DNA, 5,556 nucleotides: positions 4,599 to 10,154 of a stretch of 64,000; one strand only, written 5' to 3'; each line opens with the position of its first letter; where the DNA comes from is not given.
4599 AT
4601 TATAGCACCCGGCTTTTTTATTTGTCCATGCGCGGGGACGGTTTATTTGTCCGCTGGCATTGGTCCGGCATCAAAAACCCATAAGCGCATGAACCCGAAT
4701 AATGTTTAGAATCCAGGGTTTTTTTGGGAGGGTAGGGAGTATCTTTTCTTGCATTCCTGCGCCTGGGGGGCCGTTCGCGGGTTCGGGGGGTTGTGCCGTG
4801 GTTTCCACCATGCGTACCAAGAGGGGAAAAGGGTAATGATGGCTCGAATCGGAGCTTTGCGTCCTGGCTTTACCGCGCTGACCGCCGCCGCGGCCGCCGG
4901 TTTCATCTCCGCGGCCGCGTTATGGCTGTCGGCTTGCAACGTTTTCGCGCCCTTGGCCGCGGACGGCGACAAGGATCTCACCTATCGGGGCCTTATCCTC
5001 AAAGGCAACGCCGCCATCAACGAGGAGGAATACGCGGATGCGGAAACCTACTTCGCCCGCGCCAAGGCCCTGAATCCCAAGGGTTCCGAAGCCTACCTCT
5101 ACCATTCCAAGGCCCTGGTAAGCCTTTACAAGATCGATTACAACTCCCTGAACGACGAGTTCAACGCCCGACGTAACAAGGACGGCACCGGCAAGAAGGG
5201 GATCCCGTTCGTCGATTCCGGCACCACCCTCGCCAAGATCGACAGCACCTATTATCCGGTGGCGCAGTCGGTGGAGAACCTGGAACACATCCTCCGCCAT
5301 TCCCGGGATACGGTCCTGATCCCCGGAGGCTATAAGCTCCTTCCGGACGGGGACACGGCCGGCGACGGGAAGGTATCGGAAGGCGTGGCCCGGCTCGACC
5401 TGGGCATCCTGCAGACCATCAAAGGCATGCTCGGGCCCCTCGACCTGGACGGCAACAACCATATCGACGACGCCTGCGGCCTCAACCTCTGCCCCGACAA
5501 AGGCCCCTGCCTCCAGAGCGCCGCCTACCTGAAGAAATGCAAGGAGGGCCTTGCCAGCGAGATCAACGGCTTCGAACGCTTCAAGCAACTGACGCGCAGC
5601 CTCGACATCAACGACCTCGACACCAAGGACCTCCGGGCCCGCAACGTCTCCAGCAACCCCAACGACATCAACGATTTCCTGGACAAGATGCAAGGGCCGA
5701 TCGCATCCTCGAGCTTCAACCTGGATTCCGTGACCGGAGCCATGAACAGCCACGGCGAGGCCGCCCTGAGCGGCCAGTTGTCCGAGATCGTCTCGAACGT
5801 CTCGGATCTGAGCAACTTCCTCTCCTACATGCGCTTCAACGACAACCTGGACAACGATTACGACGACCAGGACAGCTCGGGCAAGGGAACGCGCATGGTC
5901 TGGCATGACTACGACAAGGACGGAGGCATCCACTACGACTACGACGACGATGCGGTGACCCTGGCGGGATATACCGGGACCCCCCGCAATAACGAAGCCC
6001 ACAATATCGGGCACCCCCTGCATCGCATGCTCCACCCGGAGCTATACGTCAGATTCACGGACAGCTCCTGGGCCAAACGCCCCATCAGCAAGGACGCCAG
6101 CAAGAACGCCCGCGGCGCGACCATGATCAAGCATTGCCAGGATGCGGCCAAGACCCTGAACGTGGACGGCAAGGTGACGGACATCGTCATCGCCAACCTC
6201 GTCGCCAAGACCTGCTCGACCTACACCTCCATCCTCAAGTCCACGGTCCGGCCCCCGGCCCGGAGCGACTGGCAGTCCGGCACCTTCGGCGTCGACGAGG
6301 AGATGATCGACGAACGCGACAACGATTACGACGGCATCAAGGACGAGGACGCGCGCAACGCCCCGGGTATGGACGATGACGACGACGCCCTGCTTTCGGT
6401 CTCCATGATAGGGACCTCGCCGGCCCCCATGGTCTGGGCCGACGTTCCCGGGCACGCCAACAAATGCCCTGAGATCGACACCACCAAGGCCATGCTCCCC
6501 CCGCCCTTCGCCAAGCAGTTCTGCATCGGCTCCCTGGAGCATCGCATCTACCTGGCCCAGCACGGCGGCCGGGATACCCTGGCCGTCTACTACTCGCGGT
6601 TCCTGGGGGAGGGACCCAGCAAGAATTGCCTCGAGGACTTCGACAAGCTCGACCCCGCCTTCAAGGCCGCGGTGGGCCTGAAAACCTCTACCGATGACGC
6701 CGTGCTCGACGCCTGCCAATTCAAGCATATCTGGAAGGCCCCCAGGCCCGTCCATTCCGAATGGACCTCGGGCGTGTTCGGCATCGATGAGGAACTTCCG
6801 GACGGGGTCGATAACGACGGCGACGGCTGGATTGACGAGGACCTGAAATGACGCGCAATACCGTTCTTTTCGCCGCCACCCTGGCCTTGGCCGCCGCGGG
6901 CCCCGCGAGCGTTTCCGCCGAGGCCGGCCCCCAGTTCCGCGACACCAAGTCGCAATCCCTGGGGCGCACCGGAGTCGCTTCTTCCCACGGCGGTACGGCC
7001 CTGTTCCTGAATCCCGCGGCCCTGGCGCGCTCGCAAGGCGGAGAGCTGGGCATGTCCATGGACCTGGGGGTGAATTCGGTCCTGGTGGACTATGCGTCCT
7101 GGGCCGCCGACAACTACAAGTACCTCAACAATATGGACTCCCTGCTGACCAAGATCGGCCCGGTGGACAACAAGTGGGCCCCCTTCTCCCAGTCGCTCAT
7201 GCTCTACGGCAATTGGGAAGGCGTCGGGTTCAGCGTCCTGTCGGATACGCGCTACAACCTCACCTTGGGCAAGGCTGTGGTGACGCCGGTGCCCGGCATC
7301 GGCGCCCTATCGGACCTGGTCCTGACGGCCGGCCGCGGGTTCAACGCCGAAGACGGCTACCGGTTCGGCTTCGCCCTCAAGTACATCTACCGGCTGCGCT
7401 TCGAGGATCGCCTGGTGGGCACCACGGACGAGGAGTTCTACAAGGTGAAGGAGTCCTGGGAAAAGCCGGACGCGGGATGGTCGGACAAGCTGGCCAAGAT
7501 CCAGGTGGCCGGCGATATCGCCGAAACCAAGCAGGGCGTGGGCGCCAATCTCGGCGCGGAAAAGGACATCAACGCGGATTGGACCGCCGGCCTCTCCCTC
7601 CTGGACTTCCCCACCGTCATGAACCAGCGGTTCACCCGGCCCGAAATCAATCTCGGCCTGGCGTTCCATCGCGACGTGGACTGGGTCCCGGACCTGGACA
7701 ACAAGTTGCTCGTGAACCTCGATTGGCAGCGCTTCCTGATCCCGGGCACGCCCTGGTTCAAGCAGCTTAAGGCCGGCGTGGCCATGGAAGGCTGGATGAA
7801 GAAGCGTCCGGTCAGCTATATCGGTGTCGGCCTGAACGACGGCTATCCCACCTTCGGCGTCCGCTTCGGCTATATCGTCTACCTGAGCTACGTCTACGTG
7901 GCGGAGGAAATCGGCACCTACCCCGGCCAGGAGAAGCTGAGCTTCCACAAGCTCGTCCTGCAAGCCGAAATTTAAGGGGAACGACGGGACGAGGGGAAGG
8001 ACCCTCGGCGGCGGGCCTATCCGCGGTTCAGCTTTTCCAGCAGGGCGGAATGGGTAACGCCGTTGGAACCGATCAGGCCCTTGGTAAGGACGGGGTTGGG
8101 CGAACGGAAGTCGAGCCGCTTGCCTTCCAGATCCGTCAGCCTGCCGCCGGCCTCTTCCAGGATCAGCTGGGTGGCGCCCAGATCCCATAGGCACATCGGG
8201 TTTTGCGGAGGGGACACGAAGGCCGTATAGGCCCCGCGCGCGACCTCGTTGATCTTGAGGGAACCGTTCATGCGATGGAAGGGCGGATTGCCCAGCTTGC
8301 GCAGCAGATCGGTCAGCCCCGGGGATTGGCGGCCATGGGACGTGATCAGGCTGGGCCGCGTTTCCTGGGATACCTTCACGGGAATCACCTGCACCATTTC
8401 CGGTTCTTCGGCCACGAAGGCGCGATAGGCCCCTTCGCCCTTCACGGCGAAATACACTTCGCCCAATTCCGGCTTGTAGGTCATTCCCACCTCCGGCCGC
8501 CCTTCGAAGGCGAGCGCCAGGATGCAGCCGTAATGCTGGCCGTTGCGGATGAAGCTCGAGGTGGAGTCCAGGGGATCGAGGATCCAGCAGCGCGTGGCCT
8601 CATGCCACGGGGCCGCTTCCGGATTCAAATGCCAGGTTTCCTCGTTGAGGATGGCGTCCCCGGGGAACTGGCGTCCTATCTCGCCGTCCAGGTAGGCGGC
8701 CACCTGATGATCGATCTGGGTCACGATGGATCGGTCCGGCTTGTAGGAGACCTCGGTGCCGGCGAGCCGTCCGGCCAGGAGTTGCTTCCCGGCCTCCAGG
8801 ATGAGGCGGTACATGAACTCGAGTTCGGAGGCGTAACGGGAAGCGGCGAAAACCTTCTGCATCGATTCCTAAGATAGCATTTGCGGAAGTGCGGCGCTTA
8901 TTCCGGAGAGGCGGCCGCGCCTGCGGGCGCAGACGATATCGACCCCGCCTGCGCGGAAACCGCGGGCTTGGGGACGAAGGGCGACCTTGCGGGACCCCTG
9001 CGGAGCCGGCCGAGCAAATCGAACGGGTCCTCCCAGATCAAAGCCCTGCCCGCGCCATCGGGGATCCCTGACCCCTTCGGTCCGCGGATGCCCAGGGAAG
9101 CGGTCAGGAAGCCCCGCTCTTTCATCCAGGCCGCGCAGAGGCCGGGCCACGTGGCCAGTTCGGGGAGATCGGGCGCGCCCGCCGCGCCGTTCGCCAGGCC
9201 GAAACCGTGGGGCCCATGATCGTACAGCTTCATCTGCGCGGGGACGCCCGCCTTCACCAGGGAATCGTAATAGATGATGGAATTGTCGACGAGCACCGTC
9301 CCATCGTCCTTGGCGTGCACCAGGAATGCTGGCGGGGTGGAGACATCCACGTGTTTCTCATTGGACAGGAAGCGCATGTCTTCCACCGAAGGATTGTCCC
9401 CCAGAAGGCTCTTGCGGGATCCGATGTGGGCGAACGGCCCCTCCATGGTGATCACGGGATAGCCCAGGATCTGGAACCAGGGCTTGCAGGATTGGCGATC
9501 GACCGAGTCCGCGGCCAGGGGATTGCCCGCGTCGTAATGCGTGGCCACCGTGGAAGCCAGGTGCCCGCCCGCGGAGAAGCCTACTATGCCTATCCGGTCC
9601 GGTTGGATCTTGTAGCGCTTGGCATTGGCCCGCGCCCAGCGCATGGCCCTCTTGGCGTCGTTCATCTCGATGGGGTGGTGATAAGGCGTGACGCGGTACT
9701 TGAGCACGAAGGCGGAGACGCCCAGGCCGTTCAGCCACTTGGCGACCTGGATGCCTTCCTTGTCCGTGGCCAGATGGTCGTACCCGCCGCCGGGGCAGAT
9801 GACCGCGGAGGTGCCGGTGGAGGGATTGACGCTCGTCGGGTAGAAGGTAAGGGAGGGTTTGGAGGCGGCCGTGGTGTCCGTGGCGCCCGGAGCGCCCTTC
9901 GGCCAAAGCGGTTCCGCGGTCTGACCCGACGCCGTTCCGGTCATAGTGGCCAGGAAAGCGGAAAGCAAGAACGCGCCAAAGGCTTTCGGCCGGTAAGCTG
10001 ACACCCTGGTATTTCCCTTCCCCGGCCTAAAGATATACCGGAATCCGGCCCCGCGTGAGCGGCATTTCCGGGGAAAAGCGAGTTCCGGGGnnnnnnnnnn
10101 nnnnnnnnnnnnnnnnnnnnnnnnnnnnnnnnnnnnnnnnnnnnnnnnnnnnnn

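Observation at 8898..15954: Three paralogous secreted esterases bracket the pilin-adhesin operon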

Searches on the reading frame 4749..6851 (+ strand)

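Call 6: search_protein_families(library=ncbifam, proteins=[window:4749-6851:+], max_evalue=0.01)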
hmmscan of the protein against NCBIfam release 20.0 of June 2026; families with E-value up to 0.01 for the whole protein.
window:4749-6851:+ (700 aa): 0 families

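Call 74: search_protein_families(library=pfam, proteins=[window:4749-6851:+], max_evalue=0.05)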
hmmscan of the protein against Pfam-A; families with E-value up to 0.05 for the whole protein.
window:4749-6851:+ (700 aa): 2 families
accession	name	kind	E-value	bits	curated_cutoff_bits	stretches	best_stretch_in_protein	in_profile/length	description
PF07719.23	TPR_2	-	0.0046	17.4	27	1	81-111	3-33/34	Tetratricopeptide repeat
PF00515.34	TPR_1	-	0.036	14.3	27.8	0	81-111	3-33/34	Tetratricopeptide repeat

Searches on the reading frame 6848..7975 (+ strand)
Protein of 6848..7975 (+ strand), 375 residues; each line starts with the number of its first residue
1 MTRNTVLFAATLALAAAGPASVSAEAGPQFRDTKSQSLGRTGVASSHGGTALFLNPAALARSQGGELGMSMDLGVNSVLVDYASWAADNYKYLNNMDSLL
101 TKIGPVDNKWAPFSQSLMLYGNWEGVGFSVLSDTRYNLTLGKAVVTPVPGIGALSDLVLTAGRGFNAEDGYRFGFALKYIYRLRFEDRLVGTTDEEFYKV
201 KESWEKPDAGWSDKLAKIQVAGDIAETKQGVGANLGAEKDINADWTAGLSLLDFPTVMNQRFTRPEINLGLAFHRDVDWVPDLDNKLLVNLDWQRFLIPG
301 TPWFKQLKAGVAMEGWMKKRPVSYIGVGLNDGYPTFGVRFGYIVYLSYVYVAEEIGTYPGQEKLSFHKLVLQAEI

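Call 6: search_protein_families(library=ncbifam, proteins=[window:6848-7975:+], max_evalue=0.01)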
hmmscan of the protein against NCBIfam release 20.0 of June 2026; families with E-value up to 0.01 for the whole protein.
window:6848-7975:+ (375 aa): 2 families
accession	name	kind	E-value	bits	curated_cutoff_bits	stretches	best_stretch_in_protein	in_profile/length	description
NF053685.1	BamG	equivalog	0.00033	19.9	250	1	33-181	23-159/397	BamG family beta-barrel-assembly machinery protein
NF033709.1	PorV_fam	subfamily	0.0012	18.5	90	0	32-96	12-77/326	PorV/PorQ family protein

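Call 74: search_protein_families(library=pfam, proteins=[window:6848-7975:+], max_evalue=0.05)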
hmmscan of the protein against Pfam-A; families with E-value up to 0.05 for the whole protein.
window:6848-7975:+ (375 aa): 0 families

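Call 75: search_solved_structures(query=window:6848-7975:+, max_evalue=1)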
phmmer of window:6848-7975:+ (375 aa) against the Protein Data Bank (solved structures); distinct sequences matched with E-value up to 1: 1.
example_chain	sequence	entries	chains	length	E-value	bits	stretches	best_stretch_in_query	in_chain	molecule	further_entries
8otz_D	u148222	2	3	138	0.031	16.2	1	239-307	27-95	Uncharacterized protein C1orf100 homolog | Dynein axonemal heavy chain 2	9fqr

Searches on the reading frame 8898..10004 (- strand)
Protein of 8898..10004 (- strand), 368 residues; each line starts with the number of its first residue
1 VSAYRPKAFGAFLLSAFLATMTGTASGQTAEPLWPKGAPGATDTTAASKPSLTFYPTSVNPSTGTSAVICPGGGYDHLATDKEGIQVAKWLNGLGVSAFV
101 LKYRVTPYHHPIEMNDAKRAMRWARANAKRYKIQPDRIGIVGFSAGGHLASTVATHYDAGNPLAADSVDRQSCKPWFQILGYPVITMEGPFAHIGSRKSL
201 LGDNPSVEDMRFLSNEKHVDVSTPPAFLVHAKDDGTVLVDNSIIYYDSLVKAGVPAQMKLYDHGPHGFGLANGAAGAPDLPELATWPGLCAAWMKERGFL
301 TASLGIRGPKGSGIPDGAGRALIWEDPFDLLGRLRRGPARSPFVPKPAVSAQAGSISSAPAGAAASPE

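Call 3: search_protein_families(library=pfam, proteins=[window:8898-10004:-], max_evalue=0.01)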
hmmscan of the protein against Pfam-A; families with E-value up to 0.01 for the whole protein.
window:8898-10004:- (368 aa): 4 families
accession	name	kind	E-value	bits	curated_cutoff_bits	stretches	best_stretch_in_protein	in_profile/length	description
PF20434.5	BD-FAE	-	1.7e-19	70.6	26.8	1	72-247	21-213/215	BD-FAE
PF07859.19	Abhydrolase_3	-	2.6e-17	63.7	25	1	72-268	6-208/210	alpha/beta hydrolase fold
PF00326.27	Peptidase_S9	-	5e-12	46.2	22.6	2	208-269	127-190/213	Prolyl oligopeptidase family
PF01738.24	DLH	-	2.5e-05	24.4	21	0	118-157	78-118/217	Dienelactone hydrolase family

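Call 6: search_protein_families(library=ncbifam, proteins=[window:8898-10004:-], max_evalue=0.01)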
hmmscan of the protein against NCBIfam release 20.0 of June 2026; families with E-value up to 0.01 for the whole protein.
window:8898-10004:- (368 aa): 11 families
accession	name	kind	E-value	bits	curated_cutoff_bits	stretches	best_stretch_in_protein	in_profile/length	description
NF041902.1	pecacetest_PaeX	equivalog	1.4e-62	211.5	550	1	45-295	58-305/318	pectin acetylesterase PaeX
NF042968.1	AcxylEst_AxeA1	equivalog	4.3e-53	180.3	700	1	45-273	31-249/459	acetylxylan esterase AxeA1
NF052620.1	AryltfaseLP1002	equivalog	8.9e-37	126.9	300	1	66-296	34-264/265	lp_1002 family arylesterase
NF058653.1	LipP1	equivalog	3.5e-16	58.9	350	2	72-189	79-187/300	LipP1 family hormone-sensitive lipase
NF052354.1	EstLipQMycob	equivalog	1.9e-10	40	700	1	87-254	188-361/418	esterase LipQ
NF033149.0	CHL_hydrolase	equivalog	2.2e-09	36.7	500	1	92-163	103-176/310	chloramphenicol hydrolase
NF058649.1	GTSAG_HSLs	subfamily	5.4e-07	29.3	380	1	43-268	69-288/312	GTSAG motif subfamily hormone-sensitive lipase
NF058651.1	GESAG_HSLs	subfamily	6.5e-06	25.4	430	1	69-154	72-154/296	GESAG motif subfamily hormone-sensitive lipase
NF007547.0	PRK10162.1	equivalog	3.5e-05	22.9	389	1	100-154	120-175/321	acetyl esterase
NF058650.1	GCSAG_HSLs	subfamily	0.00014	21.5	410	0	96-155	117-173/314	GCSAG motif subfamily hormone-sensitive lipase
NF050058.1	e_dPHAscl_type1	hypoth_equivalog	0.00031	20.3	150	1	125-157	93-125/276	extracellular catalytic domain type 1 short-chain-length polyhydroxyalkanoate depolymerase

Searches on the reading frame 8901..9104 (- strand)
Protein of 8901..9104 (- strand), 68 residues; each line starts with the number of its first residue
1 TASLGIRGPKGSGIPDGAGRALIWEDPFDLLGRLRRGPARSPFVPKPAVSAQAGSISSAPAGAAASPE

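Call 57: search_protein_families(library=pfam, proteins=[window:8901-9104:-], max_evalue=10)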
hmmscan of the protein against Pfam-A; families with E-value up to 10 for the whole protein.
seq(68 aa): 0 families
